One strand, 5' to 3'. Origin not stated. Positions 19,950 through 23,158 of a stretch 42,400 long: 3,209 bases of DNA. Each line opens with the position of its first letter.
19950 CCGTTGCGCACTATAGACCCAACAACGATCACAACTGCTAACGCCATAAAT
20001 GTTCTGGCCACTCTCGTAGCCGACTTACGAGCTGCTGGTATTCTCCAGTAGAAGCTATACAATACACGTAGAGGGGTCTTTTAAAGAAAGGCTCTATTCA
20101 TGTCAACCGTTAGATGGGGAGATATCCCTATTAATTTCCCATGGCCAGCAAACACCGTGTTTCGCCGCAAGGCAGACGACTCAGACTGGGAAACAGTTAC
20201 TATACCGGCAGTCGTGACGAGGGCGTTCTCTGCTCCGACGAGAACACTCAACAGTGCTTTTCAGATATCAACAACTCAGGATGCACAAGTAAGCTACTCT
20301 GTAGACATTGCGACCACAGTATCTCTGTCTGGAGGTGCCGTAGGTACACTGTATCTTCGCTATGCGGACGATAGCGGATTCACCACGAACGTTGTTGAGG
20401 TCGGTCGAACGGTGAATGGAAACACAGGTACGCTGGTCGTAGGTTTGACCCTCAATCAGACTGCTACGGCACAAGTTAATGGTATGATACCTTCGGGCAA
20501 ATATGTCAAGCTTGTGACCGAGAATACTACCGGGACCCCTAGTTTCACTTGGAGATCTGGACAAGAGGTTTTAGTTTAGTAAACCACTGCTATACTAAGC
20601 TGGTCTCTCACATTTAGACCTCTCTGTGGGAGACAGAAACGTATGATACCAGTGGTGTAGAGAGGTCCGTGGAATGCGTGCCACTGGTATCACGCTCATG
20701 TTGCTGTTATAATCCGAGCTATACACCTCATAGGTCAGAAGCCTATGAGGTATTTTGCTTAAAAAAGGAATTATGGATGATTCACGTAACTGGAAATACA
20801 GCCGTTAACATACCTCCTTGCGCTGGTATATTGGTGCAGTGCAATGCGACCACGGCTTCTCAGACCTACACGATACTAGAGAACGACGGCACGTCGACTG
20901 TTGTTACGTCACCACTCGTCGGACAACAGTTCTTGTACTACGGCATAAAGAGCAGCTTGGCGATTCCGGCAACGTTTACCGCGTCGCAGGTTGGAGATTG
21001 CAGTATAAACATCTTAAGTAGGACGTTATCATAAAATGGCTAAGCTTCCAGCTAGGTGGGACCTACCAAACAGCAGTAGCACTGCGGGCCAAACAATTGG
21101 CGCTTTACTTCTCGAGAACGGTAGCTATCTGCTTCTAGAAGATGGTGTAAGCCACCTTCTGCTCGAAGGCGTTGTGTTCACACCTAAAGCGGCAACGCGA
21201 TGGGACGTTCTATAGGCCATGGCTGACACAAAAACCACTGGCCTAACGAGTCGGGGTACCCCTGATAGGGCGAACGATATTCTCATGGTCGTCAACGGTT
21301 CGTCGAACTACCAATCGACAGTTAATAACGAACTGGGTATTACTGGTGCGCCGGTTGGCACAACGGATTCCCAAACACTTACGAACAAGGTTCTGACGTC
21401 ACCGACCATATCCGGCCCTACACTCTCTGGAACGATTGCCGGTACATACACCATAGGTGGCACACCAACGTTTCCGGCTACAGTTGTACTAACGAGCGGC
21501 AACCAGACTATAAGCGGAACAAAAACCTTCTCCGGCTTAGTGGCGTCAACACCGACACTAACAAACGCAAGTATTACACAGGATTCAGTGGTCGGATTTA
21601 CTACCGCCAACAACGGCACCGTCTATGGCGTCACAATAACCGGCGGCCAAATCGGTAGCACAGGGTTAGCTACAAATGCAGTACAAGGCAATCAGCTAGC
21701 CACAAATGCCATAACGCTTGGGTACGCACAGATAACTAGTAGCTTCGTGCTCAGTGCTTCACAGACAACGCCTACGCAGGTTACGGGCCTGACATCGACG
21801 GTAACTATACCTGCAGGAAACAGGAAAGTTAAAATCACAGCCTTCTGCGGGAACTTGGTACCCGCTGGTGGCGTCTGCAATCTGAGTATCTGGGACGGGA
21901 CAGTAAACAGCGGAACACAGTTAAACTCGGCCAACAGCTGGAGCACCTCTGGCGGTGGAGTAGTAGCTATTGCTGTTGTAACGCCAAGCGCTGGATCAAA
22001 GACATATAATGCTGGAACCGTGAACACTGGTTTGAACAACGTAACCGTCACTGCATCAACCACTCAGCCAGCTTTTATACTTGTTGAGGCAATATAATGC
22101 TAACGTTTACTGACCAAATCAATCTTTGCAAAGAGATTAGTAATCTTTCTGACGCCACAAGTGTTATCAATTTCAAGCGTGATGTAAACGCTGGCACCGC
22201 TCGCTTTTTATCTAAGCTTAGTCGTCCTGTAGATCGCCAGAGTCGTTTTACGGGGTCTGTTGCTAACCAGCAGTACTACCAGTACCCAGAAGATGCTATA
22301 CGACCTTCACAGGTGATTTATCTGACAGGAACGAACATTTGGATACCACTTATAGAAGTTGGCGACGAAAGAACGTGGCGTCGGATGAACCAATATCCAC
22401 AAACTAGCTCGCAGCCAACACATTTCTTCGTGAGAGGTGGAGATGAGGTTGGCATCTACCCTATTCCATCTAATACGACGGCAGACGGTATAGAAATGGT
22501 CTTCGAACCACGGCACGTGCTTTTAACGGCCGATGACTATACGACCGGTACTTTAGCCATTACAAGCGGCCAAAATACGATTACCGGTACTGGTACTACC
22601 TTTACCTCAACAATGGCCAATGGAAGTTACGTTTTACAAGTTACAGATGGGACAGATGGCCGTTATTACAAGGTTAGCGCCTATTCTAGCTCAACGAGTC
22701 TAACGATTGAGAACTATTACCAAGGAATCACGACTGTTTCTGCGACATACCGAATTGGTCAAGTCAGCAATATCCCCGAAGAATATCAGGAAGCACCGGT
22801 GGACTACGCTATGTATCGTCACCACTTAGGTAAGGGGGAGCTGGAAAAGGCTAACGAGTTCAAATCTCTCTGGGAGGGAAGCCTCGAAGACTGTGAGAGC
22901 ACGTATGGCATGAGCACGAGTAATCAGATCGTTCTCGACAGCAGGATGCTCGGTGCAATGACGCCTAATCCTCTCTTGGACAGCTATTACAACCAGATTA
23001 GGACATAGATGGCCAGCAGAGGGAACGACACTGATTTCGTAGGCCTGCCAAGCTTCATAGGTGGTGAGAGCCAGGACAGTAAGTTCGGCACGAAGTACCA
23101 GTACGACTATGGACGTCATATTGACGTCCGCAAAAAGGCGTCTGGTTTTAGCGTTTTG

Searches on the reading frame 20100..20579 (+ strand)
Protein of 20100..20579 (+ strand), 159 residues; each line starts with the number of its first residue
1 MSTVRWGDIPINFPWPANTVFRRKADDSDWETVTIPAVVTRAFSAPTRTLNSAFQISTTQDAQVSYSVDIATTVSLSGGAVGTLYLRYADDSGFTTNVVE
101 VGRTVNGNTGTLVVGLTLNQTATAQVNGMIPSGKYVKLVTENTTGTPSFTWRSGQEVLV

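Call 73: search_protein_families(library=pfam, proteins=[window:20100-20579:+], max_evalue=0.01)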
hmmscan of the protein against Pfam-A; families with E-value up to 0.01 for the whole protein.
window:20100-20579:+ (159 aa): 1 family
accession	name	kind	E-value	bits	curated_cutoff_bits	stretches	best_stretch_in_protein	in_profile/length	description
PF23972.1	DUF7298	-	0.0007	19.8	27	1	59-130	75-147/167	Domain of unknown function (DUF7298)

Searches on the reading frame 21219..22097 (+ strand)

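Call 10: search_protein_families(library=pfam, proteins=[window:21219-22097:+], max_evalue=0.001)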
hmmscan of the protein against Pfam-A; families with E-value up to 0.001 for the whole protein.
window:21219-22097:+ (292 aa): 1 family
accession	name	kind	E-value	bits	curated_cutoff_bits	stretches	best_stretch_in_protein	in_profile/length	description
PF18338.7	BppL_N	-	1.1e-08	34.8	25.8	1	87-106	3-22/25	Lower baseplate protein N-terminal domain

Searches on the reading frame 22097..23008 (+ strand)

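Call 10: search_protein_families(library=pfam, proteins=[window:22097-23008:+], max_evalue=0.001)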
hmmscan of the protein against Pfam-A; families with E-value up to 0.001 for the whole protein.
window:22097-23008:+ (303 aa): 1 family
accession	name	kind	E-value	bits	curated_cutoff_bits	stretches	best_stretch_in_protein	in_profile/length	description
PF24175.2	SU10_adaptor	-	2.9e-10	41.4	27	1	23-148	22-133/194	SU10 adaptor protein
